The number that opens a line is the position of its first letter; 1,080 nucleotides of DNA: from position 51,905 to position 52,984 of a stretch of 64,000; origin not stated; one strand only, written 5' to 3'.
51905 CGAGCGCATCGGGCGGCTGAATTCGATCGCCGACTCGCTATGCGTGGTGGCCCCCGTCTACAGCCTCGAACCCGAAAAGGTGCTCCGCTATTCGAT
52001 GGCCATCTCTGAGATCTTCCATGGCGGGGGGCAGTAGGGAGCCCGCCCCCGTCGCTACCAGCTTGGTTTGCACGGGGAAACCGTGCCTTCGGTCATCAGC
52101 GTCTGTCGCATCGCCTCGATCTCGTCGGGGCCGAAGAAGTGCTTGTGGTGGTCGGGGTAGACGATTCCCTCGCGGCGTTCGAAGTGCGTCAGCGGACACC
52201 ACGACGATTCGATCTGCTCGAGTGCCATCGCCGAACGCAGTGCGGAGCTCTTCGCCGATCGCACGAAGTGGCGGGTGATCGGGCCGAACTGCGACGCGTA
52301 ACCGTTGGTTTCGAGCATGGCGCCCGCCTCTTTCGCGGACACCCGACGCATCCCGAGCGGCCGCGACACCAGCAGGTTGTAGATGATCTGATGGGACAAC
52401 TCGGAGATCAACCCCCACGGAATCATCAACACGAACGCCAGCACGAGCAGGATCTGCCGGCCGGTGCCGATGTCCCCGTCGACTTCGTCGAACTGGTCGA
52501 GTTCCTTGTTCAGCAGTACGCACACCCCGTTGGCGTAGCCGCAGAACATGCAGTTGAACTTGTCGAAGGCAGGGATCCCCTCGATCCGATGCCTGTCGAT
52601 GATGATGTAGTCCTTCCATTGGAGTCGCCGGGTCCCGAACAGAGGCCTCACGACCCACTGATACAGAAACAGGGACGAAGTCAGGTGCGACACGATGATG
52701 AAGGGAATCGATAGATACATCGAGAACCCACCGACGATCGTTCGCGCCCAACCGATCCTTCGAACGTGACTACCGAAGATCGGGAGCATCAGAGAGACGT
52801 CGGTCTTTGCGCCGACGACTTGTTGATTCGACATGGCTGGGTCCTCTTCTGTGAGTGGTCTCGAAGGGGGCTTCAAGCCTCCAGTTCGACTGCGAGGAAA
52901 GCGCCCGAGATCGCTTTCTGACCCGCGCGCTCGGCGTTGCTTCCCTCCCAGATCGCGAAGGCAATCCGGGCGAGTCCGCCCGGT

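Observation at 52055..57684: Atypical Tat-exported type II DMSO-reductase-family enzyme embedded in a lipid/acyl-CoA catabolic neighbourhood: candidate anaerobic hydroxylase with unknown substrate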

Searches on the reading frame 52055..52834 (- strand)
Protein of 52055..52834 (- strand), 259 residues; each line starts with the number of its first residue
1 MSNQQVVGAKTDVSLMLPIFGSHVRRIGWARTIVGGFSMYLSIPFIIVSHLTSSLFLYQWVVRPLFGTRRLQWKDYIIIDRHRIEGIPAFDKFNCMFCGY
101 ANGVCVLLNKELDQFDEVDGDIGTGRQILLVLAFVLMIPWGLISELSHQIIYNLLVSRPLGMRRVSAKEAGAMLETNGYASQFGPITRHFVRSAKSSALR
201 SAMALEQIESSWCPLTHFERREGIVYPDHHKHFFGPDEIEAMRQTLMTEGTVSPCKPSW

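Call 4: search_protein_families(library=pfam, proteins=[window:52055-52834:-], max_evalue=0.01)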
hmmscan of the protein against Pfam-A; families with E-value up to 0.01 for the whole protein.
window:52055-52834:- (259 aa): 0 families

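Call 20: search_protein_families(library=ncbifam, proteins=[window:52055-52834:-], max_evalue=0.001)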
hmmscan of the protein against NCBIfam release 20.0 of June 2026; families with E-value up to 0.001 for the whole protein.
window:52055-52834:- (259 aa): 0 families

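Call 32: find_homologous_proteins(query=window:52055-52834:-, max_evalue=0.001)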
Query window:52055-52834:- (259 aa): 178 proteins with E <= 0.001 among 563 candidates; the best 120 are listed.
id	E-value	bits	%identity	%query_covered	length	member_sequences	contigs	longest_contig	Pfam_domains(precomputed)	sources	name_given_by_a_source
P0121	9.1e-175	597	100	100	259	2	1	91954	-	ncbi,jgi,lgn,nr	ncbi:MAG: hypothetical protein QF570_22730 [Myxococcota bacterium]|jgi:hypothetical protein|nr:hypot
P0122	3.5e-149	513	84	100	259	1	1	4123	-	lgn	-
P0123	7.6e-149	512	83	100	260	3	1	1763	-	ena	-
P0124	6.8e-147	506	83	99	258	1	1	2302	-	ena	-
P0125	7.6e-147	506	83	99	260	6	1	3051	-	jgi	jgi:hypothetical protein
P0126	6.8e-146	502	83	99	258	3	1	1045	-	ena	-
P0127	9.2e-146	502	82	100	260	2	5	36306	-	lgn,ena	-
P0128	5.7e-145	499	81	100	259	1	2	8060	-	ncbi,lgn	ncbi:MAG: hypothetical protein ACE5FL_10245 [Myxococcota bacterium]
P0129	6.0e-145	499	80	100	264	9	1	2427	-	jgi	-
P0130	2.7e-143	494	79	100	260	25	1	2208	-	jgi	jgi:hypothetical protein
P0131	3.4e-143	494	80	100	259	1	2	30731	-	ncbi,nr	ncbi:MAG: hypothetical protein GY733_16715 [bacterium]|nr:hypothetical protein [bacterium]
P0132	3.6e-140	484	78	100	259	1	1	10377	-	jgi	-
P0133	5.9e-137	473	77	100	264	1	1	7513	-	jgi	-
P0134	2.2e-131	455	73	100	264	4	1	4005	-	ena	-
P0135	2.7e-125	435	71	100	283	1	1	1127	-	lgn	-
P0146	7.0e-100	352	59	97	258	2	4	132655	-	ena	-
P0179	7.0e-87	309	54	96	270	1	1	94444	-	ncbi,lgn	-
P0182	1.8e-86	308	55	100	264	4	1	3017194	-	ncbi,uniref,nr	ncbi:conserved protein of unknown function [Sterolibacterium denitrificans]|uniref:Uncharacterized p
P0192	1.4e-83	298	51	99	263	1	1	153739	-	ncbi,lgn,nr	ncbi:MAG: hypothetical protein HYY13_01730 [Nitrospirae bacterium]|nr:hypothetical protein [Nitrospi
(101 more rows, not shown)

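Call 33: find_encoding_contigs(protein=P0182, flank=10000, max_places=2)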
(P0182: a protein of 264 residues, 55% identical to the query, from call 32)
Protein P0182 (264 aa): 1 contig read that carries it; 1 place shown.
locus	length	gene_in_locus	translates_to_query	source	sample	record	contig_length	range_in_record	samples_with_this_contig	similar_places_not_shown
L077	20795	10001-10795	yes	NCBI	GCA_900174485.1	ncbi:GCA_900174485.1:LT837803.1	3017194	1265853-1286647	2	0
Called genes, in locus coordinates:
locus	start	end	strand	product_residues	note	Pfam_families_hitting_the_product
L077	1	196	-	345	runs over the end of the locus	PF00762:Ferrochelatase, PF01903:CbiX (faint)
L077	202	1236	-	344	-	PF03444:WHD_HrcA (faint), PF01628:HrcA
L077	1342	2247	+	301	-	PF01513:NAD_kinase, PF20143:NAD_kinase_C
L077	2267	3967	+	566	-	PF02463:SMC_N, PF13476:AAA_23, PF13304:AAA_21 (faint)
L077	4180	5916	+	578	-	PF02690:Na_Pi_cotrans, PF01895:PhoU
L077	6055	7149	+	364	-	PF00355:Rieske, PF00848:Ring_hydroxyl_A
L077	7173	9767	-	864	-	PF13191:AAA_16, PF13401:AAA_22 (weak), PF24883:NPHP3_N (weak), PF25873:WHD_MalT, PF00196:GerE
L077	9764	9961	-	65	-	-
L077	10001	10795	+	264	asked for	-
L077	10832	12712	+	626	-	PF01494:FAD_binding_3 (faint), PF00070:Pyr_redox (faint), PF01266:DAO (weak), PF01593:Amino_oxidase, PF12831:FAD_oxidored (faint), PF13450:NAD_binding_8, PF01593:Amino_oxidase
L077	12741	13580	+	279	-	PF06314:ADC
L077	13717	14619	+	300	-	PF00892:EamA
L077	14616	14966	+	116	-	PF11964:SpoIIAA-like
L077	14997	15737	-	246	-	PF18912:DZR_2, PF00156:Pribosyltran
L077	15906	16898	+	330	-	PF04055:Radical_SAM, PF06968:BATS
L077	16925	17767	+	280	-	PF13489:Methyltransf_23 (weak), PF08241:Methyltransf_11, PF08242:Methyltransf_12 (weak), PF13649:Methyltransf_25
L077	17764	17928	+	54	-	-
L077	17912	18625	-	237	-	PF01794:Ferric_reduct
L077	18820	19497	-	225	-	PF00034:Cytochrom_C, PF13442:Cytochrome_CBB3 (faint), PF00034:Cytochrom_C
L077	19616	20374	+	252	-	PF03193:RsgA_GTPase (faint), PF00350:Dynamin_N (faint), PF01926:MMR_HSR1, PF02421:FeoB_N (weak)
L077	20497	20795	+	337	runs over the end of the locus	PF00490:ALAD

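Call 35: find_encoding_contigs(protein=P0146, flank=8000, max_places=1)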
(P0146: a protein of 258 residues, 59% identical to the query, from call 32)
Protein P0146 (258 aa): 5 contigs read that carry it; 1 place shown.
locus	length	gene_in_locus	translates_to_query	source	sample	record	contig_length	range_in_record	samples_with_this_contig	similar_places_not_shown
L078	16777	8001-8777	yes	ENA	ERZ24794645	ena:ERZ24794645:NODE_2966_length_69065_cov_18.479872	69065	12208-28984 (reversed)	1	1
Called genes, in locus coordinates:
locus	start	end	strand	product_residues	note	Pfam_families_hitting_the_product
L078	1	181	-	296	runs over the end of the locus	-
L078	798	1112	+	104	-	-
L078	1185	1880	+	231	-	PF00440:TetR_N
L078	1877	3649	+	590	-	PF00501:AMP-binding, PF13193:AMP-binding_C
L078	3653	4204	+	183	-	-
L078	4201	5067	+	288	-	PF14512:TM1586_NiRdase (faint), PF00881:Nitroreductase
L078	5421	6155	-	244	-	-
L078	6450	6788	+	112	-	PF00441:Acyl-CoA_dh_1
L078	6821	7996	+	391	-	-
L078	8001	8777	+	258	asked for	-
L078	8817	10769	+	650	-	PF00890:FAD_binding_2 (weak), PF01266:DAO (faint), PF01593:Amino_oxidase, PF12831:FAD_oxidored (faint), PF13450:NAD_binding_8, PF01593:Amino_oxidase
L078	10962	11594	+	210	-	-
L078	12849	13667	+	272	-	PF01522:Polysacc_deac_1 (weak)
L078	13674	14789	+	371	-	PF13795:HupE_UreJ_2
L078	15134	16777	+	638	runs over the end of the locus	PF04879:Molybdop_Fe4S4, PF00384:Molybdopterin, PF01568:Molydop_binding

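Call 36: find_encoding_contigs(protein=P0192, flank=8000, max_places=1)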
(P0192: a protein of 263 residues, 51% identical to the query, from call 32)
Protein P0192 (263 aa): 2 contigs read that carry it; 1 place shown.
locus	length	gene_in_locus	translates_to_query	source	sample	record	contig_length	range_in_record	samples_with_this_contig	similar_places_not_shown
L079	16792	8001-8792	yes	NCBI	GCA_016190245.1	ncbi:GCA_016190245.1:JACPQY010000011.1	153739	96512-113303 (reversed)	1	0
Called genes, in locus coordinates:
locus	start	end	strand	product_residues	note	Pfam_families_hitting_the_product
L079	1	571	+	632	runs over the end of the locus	PF01973:MptE-like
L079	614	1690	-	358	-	PF03102:NeuB, PF08666:SAF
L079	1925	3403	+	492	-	PF00890:FAD_binding_2, PF01266:DAO (weak), PF03486:HI0933_like (faint), PF07992:Pyr_redox_2 (faint), PF00890:FAD_binding_2, PF02910:Succ_DH_flav_C (weak)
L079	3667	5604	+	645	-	PF02310:B12-binding, PF04055:Radical_SAM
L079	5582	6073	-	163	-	PF07879:PHB_acc_N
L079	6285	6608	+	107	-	-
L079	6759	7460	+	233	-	PF00881:Nitroreductase, PF14512:TM1586_NiRdase (weak)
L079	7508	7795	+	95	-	PF12797:Fer4_2 (faint), PF12837:Fer4_6 (faint), PF13237:Fer4_10, PF14697:Fer4_21 (weak), PF00037:Fer4 (faint), PF12838:Fer4_7 (weak), PF13187:Fer4_9, PF13484:Fer4_16 (faint)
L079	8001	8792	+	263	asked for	-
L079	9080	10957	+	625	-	PF00890:FAD_binding_2 (faint), PF01266:DAO (faint), PF01494:FAD_binding_3 (faint), PF01593:Amino_oxidase, PF12831:FAD_oxidored (faint), PF13450:NAD_binding_8, PF01593:Amino_oxidase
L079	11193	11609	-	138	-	PF01850:PIN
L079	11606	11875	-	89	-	PF02604:PhdYeFM_antitox (weak)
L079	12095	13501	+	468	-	PF01229:Glyco_hydro_39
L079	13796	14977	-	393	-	PF13091:PLDc_2 (weak), PF00614:PLDc (weak), PF13091:PLDc_2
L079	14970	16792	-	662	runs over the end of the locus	PF01435:Peptidase_M48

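Call 37: find_encoding_contigs(protein=P0179, flank=8000, max_places=1)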
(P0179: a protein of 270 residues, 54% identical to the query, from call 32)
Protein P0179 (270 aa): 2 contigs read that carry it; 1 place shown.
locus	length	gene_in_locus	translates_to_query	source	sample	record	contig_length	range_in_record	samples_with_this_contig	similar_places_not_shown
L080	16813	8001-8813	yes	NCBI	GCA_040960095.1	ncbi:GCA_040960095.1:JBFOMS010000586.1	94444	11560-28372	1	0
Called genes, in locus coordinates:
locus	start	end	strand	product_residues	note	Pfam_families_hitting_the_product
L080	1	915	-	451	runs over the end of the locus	PF00364:Biotin_lipoyl, PF25984:BSH_YknX (faint), PF02817:E3_binding, PF00198:2-oxoacid_dh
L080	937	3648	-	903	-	PF28598:PDH_E1_N, PF00456:Transketolase_N, PF17831:PDH_E1_M, PF22613:Transketolase_C_1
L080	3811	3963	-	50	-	-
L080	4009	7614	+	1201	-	PF01855:POR_N, PF17147:PFOR_II, PF01558:POR, PF10371:EKR, PF12838:Fer4_7, PF13183:Fer4_8 (weak), PF13187:Fer4_9 (weak), PF02775:TPP_enzyme_C, +5 more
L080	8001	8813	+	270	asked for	-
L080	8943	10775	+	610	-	PF01266:DAO (weak), PF01593:Amino_oxidase, PF12831:FAD_oxidored (faint), PF13450:NAD_binding_8, PF01593:Amino_oxidase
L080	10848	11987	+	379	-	PF03435:Sacchrp_dh_NADP, PF19362:DUF5938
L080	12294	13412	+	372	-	PF03435:Sacchrp_dh_NADP, PF05368:NmrA (weak), PF13460:NAD_binding_10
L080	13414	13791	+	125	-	PF10604:Polyketide_cyc2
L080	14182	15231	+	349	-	PF12625:Arabinose_bd, PF00165:HTH_AraC (faint), PF12833:HTH_18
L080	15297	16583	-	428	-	PF06808:DctM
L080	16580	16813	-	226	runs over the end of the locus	PF04290:DctQ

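Call 45: predict_structure(alignment_id=A2)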
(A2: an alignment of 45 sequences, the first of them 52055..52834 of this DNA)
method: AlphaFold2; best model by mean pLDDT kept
length: 259 residues; sequences in the alignment: 45
mean_pLDDT: 85.7   pTM: 0.83
mean pLDDT of the five models: 85.7, 82.8, 82.8, 81.8, 80.2
residues with pLDDT >= 90: 122; 70-90: 119; 50-70: 7; < 50: 11
segments of 3 or more residues with pLDDT < 50: 1-11
pLDDT, mean of each block of 10 residues (from residue 1): 40 75 94 92 85 83 90 87 74 85 91 87 87 92 92 93 91 95 92 93 91 81 82 86 91 79
secondary structure, 60 per line:
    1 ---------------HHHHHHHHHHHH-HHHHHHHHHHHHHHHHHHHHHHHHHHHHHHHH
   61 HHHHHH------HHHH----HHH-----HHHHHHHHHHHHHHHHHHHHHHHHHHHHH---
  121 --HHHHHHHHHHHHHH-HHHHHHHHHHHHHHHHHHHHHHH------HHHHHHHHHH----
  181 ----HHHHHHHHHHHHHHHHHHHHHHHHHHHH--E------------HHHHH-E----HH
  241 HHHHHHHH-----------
elements in order: H16-27 H29-66 H73-76 H89-117 H123-136 H138-160 H167-176 H185-212 H228-232 H239-248

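Call 53: search_protein_families(library=ncbifam, proteins=[L077:10832-12712:+, L077:12741-13580:+, L077:6055-7149:+, L078:6821-7996:+], max_evalue=0.00001)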
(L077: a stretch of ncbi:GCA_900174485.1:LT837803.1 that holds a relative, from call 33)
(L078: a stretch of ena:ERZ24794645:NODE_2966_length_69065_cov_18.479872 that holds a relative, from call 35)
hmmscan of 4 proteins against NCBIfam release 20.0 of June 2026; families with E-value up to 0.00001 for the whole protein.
L077:10832-12712:+ (626 aa): 13 families
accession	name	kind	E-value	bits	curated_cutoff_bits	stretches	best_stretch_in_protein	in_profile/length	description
TIGR03467.1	HpnE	equivalog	4.3e-28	98.8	283.05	1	61-325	1-242/430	hydroxysqualene dehydroxylase HpnE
TIGR02732.1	zeta_caro_desat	equivalog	5.4e-21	75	622.15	1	61-319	2-247/474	9,9'-di-cis-zeta-carotene desaturase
TIGR02731.1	phytoene_desat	equivalog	1.4e-20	73.5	569.4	1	61-315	2-237/453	15-cis-phytoene desaturase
NF005560.0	PRK07233.1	equivalog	1.5e-13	50.4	252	1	60-101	2-43/435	hypothetical protein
NF045637.1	carotdesatCrtDProt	equivalog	1.2e-08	33.9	580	1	61-100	1-40/485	1-hydroxycarotenoid 3,4-desaturase CrtD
NF045663.1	diclust_near_Sec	equivalog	2.1e-07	29.4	530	1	48-102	96-150/759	pyridine nucleotide-disulfide oxidoreductase/dicluster-binding protein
TIGR02734.1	crtI_fam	subfamily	3e-07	29.5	238.1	1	61-105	1-45/504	phytoene desaturase family protein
NF009410.0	PRK12771.1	subfamily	3e-07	29.4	516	1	52-97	132-177/566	NAD(P)-binding protein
TIGR03997.1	mycofact_OYE_2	equivalog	9.1e-07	27.6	793.15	1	50-98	371-419/645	mycofactocin system FadH/OYE family oxidoreductase 2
NF041087.1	bile_acid_BaiCD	equivalog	1.3e-06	26.9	825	1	49-97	371-419/642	bile acid Fe-S flavoenzyme BaiCD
NF040770.1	hetero_SS_HdrA2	exception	2.5e-06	25.9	1100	1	56-100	137-181/777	CoB-CoM heterodisulfide reductase HdrA2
NF045599.1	bili_reduct_long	exception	4e-06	25.4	750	1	39-98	362-421/641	bilirubin reductase, long form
NF058655.1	CrtID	equivalog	5.4e-06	25.5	640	0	61-105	1-45/478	bifunctional phytoene desaturase/3,4-desaturase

L077:12741-13580:+ (279 aa): 0 families

L077:6055-7149:+ (364 aa): 5 families
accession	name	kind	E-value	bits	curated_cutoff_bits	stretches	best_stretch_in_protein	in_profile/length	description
NF058607.1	GlBtMonoOxGbcA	equivalog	2.9e-15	55.6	670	1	8-111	32-133/420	glycine betaine monooxygenase oxygenase subunit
TIGR03229.1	benzo_1_2_benA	equivalog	2.7e-11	43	780.95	1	14-110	21-115/433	benzoate 1,2-dioxygenase large subunit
NF042946.1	3PPDioc_HcaE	equivalog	4.9e-11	42.3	830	1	13-113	20-118/450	3-phenylpropionate/cinnamic acid dioxygenase subunit alpha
TIGR03228.1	anthran_1_2_A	equivalog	2.2e-10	39.9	671.9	1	16-112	23-117/438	anthranilate 1,2-dioxygenase large subunit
NF041684.1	ant_diox_AndAc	equivalog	4.2e-09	35.5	750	1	8-114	22-127/418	anthranilate 1,2-dioxygenase large subunit AndAc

L078:6821-7996:+ (391 aa): 4 families
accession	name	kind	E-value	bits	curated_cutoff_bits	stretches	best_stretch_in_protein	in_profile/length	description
NF043006.1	CyhCrbnylCoADH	equivalog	3.7e-15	55.8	650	1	200-380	186-366/380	cyclohexane-1-carbonyl-CoA dehydrogenase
NF042972.1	AcrlCoAredClosAcrC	equivalog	5.1e-12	45.2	640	1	213-375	200-362/378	acryloyl-CoA reductase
NF042439.1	SulpropCoADesulf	equivalog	2.4e-09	36.4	600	1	200-369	177-350/379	3-sulfinopropanoyl-CoA desulfinase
NF045552.1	GlutCoADH_Des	equivalog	3.9e-08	32.9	470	1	214-370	203-360/387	glutaryl-CoA dehydrogenase Acd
